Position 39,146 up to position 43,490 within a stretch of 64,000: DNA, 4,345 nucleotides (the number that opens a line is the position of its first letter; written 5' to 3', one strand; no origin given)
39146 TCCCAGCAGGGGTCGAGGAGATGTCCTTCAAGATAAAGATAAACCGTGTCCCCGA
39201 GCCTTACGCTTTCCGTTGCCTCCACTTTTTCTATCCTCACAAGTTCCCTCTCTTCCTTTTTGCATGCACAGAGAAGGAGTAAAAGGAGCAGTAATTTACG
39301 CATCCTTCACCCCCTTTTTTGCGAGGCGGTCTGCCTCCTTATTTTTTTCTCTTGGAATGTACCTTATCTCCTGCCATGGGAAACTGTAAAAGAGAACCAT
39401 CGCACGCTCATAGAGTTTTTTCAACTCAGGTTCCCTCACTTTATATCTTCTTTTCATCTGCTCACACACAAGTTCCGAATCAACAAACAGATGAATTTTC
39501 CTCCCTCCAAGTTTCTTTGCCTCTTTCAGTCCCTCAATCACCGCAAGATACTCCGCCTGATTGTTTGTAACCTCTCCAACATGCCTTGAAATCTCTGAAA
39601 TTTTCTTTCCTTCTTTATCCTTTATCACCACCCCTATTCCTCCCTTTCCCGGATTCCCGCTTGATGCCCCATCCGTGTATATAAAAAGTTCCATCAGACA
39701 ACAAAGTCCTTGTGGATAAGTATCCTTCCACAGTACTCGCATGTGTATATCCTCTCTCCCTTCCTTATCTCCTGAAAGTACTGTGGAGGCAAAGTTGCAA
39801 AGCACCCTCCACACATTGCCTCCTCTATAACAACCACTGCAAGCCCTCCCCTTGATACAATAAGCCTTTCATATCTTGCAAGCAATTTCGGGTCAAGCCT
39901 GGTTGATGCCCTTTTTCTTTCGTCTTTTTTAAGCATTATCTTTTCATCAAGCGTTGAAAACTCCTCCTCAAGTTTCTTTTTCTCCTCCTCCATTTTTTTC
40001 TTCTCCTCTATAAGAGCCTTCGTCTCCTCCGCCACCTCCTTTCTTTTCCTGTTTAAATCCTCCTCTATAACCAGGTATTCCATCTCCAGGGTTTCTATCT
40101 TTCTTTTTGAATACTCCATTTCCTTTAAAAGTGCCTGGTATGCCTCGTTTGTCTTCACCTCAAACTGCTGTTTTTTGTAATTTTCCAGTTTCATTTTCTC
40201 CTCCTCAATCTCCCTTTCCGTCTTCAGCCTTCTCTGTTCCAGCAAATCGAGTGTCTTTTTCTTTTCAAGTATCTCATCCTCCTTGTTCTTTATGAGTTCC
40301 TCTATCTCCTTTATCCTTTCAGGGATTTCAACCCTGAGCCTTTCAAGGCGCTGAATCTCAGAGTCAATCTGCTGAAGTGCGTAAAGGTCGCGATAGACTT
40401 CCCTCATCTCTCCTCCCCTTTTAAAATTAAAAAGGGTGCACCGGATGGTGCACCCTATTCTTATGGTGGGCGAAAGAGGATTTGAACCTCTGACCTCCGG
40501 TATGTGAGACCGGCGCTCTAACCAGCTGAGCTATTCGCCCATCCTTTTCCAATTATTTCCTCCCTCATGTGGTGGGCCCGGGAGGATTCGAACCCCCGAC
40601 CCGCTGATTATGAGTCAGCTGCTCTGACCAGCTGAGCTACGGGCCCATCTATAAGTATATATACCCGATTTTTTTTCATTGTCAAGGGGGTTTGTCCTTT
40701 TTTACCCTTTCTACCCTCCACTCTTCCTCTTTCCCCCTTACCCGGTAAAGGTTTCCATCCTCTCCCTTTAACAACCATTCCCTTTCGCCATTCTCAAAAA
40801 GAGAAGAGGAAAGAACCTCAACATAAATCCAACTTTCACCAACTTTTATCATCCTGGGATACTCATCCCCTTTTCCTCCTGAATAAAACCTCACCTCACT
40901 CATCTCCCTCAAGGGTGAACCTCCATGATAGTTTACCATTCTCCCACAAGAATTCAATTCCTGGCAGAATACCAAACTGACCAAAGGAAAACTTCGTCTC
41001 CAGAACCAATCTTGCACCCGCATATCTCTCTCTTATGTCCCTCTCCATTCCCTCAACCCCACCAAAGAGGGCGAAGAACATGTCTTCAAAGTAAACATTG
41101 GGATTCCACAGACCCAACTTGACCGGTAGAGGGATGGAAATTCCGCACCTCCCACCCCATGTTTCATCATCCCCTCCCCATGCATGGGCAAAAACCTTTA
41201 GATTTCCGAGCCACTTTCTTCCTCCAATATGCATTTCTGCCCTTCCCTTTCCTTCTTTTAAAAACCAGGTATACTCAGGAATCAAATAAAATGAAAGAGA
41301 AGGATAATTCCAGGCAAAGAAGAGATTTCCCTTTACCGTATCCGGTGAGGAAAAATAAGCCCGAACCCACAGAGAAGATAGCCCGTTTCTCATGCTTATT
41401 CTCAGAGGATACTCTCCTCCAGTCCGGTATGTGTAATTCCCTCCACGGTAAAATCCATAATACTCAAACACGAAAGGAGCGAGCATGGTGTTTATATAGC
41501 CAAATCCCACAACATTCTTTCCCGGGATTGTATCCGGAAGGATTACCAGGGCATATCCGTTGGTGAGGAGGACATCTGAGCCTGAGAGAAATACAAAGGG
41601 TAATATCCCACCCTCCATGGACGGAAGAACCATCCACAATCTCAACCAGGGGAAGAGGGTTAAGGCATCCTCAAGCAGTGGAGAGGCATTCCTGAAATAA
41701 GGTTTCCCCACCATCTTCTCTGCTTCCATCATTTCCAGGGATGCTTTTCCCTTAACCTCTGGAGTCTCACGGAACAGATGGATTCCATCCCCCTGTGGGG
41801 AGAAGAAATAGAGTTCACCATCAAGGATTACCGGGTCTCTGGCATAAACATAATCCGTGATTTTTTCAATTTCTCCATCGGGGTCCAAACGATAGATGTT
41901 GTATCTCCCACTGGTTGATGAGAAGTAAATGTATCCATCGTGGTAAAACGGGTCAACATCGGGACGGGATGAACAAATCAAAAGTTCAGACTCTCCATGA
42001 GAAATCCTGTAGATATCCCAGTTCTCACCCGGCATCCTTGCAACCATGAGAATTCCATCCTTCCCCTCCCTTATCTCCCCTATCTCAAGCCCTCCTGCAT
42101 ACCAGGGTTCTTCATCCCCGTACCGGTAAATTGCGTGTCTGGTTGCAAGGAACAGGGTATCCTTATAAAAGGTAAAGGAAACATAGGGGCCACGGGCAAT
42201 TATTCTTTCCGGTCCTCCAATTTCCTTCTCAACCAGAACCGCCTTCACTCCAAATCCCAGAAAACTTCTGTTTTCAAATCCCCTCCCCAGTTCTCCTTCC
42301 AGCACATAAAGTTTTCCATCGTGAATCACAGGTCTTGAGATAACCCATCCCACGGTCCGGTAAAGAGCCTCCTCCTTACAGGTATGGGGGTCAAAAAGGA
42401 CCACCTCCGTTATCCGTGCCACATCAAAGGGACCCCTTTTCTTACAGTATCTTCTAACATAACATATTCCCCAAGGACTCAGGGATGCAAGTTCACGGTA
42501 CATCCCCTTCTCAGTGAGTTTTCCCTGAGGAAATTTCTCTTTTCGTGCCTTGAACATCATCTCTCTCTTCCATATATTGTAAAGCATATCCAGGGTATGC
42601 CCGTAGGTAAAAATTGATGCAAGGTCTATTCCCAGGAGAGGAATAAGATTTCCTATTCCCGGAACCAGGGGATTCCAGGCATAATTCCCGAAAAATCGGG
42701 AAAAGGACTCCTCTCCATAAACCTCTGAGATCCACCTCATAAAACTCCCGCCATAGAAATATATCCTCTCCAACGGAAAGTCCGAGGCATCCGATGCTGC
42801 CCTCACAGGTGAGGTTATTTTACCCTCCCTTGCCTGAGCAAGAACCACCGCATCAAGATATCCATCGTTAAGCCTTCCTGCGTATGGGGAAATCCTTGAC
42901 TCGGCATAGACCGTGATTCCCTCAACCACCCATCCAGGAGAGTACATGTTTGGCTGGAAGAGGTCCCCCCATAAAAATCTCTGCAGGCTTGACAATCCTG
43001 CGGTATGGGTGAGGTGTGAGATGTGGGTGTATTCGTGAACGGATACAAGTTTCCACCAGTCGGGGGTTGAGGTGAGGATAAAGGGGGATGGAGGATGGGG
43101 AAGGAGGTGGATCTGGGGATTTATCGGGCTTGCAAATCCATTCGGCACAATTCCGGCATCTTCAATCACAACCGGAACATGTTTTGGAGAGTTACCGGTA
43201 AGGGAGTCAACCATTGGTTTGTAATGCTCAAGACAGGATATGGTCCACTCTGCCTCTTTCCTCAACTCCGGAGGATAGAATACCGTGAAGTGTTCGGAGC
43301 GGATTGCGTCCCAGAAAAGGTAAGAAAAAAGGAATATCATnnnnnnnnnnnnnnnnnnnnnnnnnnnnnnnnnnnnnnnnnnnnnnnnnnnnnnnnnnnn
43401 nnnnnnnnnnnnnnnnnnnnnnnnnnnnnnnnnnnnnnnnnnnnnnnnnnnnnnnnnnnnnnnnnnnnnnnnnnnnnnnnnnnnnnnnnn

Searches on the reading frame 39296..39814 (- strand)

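Call 38: search_protein_families(library=pfam, proteins=[window:39296-39814:-], max_evalue=0.00001)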
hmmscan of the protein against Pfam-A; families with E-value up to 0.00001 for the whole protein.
window:39296-39814:- (172 aa): 2 families
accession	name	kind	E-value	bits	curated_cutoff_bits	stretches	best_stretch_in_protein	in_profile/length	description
PF13456.12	RVT_3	-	1.7e-24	86.5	21.6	1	47-167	2-122/123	Reverse transcriptase-like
PF00075.30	RNase_H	-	3.9e-16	59.9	25.8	1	43-169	4-140/141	RNase H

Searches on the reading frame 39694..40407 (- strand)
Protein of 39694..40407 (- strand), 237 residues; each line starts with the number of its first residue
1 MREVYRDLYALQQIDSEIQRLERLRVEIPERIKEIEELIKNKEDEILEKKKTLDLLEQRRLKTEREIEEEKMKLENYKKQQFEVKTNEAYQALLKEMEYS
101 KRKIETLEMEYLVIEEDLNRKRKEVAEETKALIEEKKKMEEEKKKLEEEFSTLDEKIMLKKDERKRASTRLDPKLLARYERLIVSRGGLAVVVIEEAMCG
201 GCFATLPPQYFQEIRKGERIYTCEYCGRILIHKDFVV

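Call 38: search_protein_families(library=pfam, proteins=[window:39694-40407:-], max_evalue=0.00001)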
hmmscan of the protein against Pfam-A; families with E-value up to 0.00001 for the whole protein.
window:39694-40407:- (237 aa): 2 families
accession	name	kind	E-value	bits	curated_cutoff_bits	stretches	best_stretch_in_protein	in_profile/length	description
PF02591.20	Zn_ribbon_9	-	1.1e-13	51.5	29.1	1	199-230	2-33/33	C4-type zinc ribbon domain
PF24481.2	CT398_CC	-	4.3e-08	33.7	27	1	11-184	1-177/180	CT398-like coiled coil hairpin domain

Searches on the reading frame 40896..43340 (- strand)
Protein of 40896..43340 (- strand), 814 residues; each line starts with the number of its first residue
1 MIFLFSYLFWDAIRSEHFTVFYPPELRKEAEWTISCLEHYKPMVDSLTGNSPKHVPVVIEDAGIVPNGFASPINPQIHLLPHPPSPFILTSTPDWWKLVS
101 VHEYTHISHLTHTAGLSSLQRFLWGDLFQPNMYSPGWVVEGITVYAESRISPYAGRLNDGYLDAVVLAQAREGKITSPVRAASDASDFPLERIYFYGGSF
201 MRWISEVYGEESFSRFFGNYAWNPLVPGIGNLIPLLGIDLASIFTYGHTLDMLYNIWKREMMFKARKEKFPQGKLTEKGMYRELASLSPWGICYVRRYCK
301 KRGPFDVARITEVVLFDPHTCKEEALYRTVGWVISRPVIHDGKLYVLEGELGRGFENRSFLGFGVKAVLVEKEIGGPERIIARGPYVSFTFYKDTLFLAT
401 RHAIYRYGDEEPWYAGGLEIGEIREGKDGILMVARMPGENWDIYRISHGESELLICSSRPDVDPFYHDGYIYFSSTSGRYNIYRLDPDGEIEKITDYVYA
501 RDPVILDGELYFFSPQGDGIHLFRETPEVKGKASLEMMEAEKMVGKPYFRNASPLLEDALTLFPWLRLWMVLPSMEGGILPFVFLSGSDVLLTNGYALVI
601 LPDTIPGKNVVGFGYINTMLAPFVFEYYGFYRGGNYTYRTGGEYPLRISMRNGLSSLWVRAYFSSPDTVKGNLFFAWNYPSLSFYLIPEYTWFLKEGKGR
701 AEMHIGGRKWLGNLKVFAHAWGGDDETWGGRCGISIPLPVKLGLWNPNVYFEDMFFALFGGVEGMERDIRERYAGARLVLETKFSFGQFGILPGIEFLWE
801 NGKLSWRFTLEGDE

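Call 11: search_protein_families(library=ncbifam, proteins=[window:40896-43340:-])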
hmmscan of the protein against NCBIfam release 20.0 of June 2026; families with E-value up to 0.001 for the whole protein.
window:40896-43340:- (814 aa): 0 families

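Call 38: search_protein_families(library=pfam, proteins=[window:40896-43340:-], max_evalue=0.00001)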
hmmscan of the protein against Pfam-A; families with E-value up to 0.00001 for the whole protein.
window:40896-43340:- (814 aa): 0 families

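Call 58: search_solved_structures(query=window:40896-43340:-, max_evalue=0.01)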
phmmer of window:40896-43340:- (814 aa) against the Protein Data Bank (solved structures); distinct sequences matched with E-value up to 0.01: 0.
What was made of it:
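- Tried and rejected: It has no Pfam, NCBIfam or PDB match (calls 11, 38, 58).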
